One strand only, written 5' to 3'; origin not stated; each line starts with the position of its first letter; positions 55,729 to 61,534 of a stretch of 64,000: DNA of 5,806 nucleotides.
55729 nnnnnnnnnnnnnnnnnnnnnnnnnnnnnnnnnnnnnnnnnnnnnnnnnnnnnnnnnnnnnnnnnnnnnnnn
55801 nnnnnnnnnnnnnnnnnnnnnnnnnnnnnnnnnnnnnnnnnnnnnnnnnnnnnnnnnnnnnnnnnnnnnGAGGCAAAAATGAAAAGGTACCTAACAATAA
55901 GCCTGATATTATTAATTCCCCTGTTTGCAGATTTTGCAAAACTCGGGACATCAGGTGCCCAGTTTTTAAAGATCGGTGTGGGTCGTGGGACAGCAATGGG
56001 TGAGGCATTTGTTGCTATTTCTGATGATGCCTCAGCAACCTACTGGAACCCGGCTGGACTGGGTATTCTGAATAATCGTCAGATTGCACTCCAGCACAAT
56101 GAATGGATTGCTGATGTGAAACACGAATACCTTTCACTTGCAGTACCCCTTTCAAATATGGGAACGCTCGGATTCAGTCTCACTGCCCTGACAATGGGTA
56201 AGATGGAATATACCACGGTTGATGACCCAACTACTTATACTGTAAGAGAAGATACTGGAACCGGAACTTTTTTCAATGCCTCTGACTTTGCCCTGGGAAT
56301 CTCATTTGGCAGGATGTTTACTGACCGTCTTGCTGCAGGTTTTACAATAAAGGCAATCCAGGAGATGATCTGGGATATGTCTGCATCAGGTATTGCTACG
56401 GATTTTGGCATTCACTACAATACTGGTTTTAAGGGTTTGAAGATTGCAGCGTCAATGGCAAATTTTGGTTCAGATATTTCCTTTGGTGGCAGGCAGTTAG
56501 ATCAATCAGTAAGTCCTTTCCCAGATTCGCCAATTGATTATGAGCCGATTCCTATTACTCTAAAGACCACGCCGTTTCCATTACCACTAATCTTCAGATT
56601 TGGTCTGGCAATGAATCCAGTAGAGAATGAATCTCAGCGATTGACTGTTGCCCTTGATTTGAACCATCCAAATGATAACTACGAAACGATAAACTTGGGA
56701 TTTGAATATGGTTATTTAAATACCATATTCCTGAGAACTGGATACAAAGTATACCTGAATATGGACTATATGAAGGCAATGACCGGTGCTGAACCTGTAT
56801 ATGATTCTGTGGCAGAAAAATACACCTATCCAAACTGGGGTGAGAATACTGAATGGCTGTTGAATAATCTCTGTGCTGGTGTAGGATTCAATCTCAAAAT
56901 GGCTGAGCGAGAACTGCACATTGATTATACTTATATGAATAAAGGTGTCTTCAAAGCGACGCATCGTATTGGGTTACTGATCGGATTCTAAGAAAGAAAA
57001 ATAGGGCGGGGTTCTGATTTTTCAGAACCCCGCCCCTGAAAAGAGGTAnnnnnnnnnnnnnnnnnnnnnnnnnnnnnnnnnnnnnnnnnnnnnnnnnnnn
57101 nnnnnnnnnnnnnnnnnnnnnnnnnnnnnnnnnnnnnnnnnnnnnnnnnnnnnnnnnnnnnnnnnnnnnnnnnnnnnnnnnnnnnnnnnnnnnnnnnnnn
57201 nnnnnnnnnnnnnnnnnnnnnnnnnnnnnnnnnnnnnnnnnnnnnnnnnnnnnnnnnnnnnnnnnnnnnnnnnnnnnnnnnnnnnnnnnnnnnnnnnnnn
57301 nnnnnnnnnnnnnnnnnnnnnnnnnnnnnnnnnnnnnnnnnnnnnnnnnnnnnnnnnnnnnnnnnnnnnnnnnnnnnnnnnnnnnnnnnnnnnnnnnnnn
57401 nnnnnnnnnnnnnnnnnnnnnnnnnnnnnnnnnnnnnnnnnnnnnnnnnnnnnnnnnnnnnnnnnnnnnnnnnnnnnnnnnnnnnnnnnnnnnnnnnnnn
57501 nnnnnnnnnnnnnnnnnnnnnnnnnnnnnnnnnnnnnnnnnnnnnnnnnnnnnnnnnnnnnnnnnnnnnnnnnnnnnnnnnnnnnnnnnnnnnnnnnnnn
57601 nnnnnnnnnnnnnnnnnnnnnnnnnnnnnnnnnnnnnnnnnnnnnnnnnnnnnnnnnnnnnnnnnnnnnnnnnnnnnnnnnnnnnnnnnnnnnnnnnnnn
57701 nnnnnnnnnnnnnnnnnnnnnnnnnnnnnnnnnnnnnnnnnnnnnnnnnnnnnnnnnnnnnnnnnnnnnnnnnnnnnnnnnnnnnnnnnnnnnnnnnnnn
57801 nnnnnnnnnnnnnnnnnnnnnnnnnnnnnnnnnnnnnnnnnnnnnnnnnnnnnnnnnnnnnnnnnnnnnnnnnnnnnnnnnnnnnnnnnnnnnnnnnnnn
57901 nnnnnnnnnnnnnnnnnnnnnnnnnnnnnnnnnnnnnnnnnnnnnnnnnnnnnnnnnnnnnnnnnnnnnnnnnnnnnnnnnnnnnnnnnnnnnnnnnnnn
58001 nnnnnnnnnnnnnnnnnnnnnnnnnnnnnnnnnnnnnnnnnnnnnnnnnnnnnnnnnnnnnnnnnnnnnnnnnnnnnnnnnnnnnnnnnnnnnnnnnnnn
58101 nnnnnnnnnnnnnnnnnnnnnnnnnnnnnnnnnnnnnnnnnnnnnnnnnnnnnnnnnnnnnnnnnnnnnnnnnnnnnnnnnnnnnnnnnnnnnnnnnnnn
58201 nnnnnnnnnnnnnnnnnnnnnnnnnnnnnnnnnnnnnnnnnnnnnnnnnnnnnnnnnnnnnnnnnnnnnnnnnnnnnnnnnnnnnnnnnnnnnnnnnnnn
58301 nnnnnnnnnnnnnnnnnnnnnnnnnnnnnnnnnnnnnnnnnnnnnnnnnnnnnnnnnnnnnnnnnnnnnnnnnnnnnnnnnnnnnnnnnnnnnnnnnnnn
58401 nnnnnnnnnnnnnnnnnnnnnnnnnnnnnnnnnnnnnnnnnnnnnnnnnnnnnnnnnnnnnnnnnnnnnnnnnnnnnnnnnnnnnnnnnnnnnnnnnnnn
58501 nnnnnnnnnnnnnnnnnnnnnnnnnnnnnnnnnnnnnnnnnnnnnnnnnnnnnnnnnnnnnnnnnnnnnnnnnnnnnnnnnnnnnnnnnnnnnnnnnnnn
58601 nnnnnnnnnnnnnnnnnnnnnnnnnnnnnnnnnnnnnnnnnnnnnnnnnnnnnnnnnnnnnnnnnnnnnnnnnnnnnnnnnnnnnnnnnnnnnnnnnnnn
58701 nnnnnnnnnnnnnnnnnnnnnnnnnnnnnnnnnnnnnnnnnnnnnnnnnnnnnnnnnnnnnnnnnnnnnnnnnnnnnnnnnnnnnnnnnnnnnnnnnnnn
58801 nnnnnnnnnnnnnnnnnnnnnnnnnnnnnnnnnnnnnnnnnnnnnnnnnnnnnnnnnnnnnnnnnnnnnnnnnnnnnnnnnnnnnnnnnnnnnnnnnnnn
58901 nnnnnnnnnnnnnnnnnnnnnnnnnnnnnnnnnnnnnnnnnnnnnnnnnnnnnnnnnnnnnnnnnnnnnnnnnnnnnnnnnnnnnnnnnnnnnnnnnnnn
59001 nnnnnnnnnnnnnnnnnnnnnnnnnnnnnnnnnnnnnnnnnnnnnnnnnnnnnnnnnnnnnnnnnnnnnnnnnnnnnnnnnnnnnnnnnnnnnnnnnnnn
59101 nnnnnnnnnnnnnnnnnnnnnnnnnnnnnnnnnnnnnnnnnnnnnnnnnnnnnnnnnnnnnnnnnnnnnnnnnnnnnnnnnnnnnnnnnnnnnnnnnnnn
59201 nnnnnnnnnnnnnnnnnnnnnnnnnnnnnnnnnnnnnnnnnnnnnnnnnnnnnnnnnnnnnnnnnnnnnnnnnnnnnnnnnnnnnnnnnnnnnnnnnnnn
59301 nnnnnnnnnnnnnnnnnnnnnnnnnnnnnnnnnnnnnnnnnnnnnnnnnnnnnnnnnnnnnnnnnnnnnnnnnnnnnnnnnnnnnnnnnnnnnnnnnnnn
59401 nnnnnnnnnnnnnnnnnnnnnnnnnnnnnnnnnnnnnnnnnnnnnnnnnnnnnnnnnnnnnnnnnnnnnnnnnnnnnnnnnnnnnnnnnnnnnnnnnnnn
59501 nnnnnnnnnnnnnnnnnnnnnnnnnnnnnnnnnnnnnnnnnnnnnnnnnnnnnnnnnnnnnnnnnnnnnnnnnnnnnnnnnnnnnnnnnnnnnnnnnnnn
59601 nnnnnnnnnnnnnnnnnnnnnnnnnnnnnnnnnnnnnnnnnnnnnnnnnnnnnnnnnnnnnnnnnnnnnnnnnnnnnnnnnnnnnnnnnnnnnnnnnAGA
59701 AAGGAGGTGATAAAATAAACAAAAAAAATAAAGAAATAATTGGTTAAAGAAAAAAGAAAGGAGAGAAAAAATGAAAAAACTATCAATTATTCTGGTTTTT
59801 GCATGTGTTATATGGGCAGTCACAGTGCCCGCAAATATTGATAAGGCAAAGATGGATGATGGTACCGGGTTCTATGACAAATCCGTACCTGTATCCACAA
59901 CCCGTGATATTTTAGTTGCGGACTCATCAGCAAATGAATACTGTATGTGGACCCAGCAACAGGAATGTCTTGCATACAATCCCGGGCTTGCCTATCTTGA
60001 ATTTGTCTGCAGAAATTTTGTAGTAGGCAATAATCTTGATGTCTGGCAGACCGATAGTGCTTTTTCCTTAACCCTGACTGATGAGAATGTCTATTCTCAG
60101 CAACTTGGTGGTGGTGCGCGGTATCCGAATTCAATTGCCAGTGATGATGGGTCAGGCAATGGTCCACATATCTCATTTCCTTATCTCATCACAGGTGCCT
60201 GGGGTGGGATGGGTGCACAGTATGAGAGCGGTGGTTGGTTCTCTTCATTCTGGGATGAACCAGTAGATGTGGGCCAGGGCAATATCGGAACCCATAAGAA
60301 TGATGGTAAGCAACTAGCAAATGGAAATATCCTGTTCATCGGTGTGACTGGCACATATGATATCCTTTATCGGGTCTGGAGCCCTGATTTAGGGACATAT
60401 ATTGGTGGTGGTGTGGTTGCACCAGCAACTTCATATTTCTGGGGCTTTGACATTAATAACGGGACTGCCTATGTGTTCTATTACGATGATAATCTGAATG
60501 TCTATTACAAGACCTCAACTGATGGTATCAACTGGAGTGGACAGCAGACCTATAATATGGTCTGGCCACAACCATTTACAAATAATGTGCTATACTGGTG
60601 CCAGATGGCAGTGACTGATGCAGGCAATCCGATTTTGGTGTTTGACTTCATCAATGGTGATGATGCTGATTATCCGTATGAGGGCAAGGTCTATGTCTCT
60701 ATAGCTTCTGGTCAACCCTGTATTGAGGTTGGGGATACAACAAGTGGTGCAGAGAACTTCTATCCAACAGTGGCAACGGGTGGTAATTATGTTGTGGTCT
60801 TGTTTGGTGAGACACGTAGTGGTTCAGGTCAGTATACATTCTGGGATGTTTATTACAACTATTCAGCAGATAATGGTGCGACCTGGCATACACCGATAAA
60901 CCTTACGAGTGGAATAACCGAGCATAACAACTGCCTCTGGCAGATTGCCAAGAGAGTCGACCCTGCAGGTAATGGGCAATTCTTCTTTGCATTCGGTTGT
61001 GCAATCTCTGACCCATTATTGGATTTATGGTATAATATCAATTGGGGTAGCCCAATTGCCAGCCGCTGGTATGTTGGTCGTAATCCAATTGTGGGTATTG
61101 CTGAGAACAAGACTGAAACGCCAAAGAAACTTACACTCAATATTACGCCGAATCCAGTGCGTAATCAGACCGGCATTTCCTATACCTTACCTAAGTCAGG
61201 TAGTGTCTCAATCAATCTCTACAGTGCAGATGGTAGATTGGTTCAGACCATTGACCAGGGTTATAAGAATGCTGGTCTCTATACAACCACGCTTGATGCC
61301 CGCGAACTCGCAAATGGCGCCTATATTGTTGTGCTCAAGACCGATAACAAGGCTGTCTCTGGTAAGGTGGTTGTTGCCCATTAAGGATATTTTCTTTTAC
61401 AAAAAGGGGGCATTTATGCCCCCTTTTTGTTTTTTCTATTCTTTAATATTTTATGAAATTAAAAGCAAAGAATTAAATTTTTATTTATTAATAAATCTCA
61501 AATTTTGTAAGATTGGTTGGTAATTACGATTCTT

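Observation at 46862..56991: TonB system + TBDR + 986-aa CTD protein + dedicated PorV: a SusD-less uptake machine that may be built by T9SS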

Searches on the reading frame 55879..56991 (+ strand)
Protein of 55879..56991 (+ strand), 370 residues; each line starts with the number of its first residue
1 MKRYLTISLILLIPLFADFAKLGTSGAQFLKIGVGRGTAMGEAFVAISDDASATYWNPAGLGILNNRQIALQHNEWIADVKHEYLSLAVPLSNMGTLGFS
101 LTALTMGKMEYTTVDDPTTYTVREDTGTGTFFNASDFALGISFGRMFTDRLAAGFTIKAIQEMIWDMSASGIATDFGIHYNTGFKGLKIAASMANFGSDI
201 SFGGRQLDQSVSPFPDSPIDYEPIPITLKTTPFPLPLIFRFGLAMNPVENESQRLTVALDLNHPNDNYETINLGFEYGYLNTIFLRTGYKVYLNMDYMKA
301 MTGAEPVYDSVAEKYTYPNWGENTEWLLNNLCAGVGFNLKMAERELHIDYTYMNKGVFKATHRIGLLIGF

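Call 3: search_protein_families(library=pfam, proteins=[window:55879-56991:+], max_evalue=0.01)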
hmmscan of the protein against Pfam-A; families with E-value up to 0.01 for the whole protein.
window:55879-56991:+ (370 aa): 3 families
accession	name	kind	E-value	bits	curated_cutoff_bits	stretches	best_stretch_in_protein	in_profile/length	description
PF03687.19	UPF0164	-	3.6e-08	33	21.4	1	35-136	50-143/325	Uncharacterised protein family (UPF0164)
PF03349.22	Toluene_X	-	0.00079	18.4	29.7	1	35-88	22-74/421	Outer membrane protein transport protein (OMPP1/FadL/TodX)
PF07680.16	DoxA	-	0.003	17.9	27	1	45-112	50-117/131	TQO small subunit DoxA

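Call 4: search_protein_families(library=ncbifam, proteins=[window:55879-56991:+], max_evalue=0.1)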
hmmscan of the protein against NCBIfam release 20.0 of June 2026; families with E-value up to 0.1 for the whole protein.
window:55879-56991:+ (370 aa): 4 families
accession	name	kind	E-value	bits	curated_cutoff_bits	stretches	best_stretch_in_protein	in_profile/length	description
NF033709.1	PorV_fam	subfamily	4.2e-59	200.8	90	1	24-370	1-326/326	PorV/PorQ family protein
NF033711.1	T9SS_PorQ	equivalog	2.3e-24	86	220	1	5-201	4-192/335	type IX secretion system protein PorQ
NF052325.1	PorVQ2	equivalog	5.1e-24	84.8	325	1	27-183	27-187/354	putative type IX sorting system protein PorV2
NF033710.1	T9SS_OM_PorV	equivalog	2.6e-13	49.9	250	1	24-202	23-210/367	type IX secretion system outer membrane channel protein PorV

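Call 38: search_solved_structures(query=window:55879-56988:+, max_evalue=1, show_alignments=1)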
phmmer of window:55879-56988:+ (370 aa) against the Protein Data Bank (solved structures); distinct sequences matched with E-value up to 1: 1.
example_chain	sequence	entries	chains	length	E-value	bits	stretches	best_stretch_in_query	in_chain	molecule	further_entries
6h3i_F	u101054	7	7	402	0.004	19.6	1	4-176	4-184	PorV | Type IX secretion system protein PorV domain-containing protein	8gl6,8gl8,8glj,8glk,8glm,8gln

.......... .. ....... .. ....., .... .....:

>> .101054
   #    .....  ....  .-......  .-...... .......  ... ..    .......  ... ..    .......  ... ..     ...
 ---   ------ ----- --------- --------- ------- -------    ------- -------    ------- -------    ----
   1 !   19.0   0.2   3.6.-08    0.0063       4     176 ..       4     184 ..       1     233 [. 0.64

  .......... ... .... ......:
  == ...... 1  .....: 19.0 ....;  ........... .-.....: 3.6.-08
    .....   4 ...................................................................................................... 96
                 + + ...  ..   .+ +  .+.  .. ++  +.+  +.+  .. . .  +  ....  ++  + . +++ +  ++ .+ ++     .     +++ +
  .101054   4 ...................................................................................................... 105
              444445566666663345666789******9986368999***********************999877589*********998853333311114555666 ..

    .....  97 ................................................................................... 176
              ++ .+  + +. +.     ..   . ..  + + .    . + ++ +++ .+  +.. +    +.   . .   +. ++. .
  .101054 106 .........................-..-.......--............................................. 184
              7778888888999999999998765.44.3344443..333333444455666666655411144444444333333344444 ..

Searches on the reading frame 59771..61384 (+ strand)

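Call 3: search_protein_families(library=pfam, proteins=[window:59771-61384:+], max_evalue=0.01)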
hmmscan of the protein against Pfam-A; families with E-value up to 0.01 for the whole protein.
window:59771-61384:+ (537 aa): 2 families
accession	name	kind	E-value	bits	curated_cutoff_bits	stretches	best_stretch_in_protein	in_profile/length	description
PF18962.6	Por_Secre_tail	-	2.7e-09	37.6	27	1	460-535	3-75/75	Secretion system C-terminal sorting domain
PF13860.13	FlgD_ig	-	5.5e-05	23.5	27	1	468-526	13-77/79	FlgD Ig-like domain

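Call 4: search_protein_families(library=ncbifam, proteins=[window:59771-61384:+], max_evalue=0.1)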
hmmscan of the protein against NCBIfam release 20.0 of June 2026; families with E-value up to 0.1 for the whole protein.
window:59771-61384:+ (537 aa): 7 families
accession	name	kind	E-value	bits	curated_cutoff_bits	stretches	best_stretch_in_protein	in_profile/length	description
TIGR04183.1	Por_Secre_tail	domain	8.6e-11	41.7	23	1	458-535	1-71/72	T9SS type A sorting domain-containing protein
NF038113.1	T9SSA_dep_M36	equivalog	1.5e-07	30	885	1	445-535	785-868/869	T9SS-dependent M36 family metallopeptidase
NF052323.1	T9SSA_dep_M6i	equivalog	4.5e-05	21.6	600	1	452-528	955-1030/1043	T9SS-dependent M6-like inactivated metalloprotease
NF052644.1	T9SS_DNase_Rie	equivalog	0.012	15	260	1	478-534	199-249/251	T9SS-dependent surface endonuclease, AS87_RS02955 family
NF011349.0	PRK14766.1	equivalog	0.015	14.9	264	1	177-240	104-162/202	lipoprotein signal peptidase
NF033707.1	T9SS_sortase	equivalog_domain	0.015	12.9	420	1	448-525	991-1078/1095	type IX secretion system sortase PorU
NF005176.1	PRK06655.1-1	equivalog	0.016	15.1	230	1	466-527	87-152/197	flagellar hook assembly protein FlgD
